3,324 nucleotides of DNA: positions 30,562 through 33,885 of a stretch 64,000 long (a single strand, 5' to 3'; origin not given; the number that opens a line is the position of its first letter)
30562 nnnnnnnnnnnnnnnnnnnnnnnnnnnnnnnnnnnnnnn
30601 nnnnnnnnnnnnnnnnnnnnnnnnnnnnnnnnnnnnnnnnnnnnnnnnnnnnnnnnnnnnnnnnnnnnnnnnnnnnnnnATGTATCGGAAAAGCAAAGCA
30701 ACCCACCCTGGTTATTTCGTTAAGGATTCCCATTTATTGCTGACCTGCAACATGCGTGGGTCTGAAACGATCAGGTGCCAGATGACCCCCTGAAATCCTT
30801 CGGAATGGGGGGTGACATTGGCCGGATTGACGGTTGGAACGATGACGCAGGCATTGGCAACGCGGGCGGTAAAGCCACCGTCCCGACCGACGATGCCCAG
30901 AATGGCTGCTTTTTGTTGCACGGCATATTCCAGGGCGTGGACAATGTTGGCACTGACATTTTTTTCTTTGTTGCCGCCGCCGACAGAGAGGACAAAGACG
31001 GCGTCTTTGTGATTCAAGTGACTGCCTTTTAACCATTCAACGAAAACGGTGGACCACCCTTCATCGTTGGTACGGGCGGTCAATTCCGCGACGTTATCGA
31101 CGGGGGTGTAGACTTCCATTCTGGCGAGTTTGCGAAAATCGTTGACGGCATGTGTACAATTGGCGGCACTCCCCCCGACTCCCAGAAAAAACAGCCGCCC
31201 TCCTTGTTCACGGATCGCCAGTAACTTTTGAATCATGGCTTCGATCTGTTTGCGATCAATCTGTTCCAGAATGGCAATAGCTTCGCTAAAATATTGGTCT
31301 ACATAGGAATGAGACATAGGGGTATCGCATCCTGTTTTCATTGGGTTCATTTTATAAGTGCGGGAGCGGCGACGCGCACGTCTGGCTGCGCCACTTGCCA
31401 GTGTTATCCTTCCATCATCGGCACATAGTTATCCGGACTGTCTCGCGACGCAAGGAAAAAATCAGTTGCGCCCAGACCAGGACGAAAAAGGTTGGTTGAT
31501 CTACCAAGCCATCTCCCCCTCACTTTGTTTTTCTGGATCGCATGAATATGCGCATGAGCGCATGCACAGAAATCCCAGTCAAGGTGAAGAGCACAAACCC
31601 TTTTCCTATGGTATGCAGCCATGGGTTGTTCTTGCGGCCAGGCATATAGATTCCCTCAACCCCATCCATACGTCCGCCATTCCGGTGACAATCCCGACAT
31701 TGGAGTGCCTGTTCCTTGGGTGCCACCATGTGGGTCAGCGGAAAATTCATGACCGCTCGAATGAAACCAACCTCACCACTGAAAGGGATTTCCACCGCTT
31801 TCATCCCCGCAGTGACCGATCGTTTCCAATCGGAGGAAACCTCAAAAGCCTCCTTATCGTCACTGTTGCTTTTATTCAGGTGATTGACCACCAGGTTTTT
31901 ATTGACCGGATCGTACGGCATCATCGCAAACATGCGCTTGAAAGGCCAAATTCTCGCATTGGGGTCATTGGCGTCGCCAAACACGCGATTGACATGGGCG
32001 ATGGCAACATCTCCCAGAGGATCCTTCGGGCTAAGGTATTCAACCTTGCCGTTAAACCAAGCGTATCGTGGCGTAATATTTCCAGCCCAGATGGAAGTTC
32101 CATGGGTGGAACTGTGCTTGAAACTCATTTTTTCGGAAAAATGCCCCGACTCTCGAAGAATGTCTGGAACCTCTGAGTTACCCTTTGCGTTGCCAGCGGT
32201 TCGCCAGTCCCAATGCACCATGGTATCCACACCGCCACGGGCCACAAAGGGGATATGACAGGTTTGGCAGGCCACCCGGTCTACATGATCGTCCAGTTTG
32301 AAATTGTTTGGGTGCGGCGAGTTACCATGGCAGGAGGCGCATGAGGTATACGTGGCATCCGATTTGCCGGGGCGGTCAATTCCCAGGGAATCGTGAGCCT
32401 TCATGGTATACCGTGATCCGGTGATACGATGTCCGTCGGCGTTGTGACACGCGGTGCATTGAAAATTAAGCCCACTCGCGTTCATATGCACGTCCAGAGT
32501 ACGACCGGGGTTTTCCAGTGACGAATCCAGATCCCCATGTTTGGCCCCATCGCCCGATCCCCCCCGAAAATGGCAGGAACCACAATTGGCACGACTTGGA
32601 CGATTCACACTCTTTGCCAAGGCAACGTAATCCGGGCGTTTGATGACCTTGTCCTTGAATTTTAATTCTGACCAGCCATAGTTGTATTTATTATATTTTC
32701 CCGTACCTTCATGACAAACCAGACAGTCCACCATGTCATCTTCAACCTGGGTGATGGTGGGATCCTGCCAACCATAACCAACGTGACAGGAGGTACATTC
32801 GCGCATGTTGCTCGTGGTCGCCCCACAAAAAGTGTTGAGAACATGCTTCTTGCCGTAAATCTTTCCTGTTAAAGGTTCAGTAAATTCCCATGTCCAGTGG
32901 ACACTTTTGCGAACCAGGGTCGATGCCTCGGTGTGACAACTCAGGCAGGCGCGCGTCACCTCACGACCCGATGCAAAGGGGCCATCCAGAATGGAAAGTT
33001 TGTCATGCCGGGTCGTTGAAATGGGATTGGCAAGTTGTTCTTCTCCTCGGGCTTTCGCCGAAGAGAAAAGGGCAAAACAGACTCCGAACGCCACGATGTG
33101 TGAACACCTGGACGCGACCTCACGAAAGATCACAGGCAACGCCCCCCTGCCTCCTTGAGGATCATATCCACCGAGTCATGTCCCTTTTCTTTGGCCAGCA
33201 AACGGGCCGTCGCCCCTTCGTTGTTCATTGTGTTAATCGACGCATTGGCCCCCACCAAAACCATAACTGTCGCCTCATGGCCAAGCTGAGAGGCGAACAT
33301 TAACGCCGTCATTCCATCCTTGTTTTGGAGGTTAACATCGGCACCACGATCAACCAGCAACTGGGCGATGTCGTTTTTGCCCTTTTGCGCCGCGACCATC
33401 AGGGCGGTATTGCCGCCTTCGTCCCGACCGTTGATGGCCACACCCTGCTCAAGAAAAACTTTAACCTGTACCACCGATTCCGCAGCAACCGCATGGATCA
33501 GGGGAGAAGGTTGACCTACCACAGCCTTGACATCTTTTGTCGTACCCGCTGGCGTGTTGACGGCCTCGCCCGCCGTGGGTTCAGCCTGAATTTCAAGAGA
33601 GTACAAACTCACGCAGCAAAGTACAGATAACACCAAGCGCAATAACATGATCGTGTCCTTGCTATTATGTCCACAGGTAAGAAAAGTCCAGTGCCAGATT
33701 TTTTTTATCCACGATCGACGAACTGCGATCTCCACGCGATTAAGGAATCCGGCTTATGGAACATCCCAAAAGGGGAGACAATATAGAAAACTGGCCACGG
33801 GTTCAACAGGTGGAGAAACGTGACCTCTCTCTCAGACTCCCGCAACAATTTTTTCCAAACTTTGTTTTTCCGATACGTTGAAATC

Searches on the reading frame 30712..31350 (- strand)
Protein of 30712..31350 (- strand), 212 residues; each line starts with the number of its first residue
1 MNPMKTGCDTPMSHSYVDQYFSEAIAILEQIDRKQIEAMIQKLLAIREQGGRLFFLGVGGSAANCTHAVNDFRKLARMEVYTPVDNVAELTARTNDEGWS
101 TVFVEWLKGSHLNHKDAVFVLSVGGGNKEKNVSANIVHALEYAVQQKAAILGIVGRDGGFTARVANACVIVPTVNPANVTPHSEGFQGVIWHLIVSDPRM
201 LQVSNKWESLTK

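Call 41: search_protein_families(library=pfam, proteins=[window:30712-31350:-], max_evalue=0.00001)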
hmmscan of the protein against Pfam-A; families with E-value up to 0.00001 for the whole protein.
window:30712-31350:- (212 aa): 1 family
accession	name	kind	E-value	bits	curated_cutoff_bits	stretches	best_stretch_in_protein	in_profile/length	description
PF13580.11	SIS_2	-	8.1e-08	32.8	27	1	19-154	1-137/138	SIS domain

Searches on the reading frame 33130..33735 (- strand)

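Call 41: search_protein_families(library=pfam, proteins=[window:33130-33735:-], max_evalue=0.00001)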
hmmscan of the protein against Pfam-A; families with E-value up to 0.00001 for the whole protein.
window:33130-33735:- (201 aa): 5 families
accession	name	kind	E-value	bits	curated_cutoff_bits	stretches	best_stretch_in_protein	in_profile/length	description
PF12796.13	Ank_2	-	1.7e-20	73.8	27.3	2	76-138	30-90/90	Ankyrin repeats (3 copies)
PF00023.36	Ank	-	3.3e-18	65.2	21.1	1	108-139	2-33/33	Ankyrin repeat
PF13857.12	Ank_5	-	2.9e-15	56.6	27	1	96-145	3-53/56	Ankyrin repeats (many copies)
PF13637.12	Ank_4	-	3.2e-14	53.1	22.7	1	112-150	1-39/50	Ankyrin repeats (many copies)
PF13606.12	Ank_3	-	2.4e-09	37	22.3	0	108-135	2-29/30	Ankyrin repeat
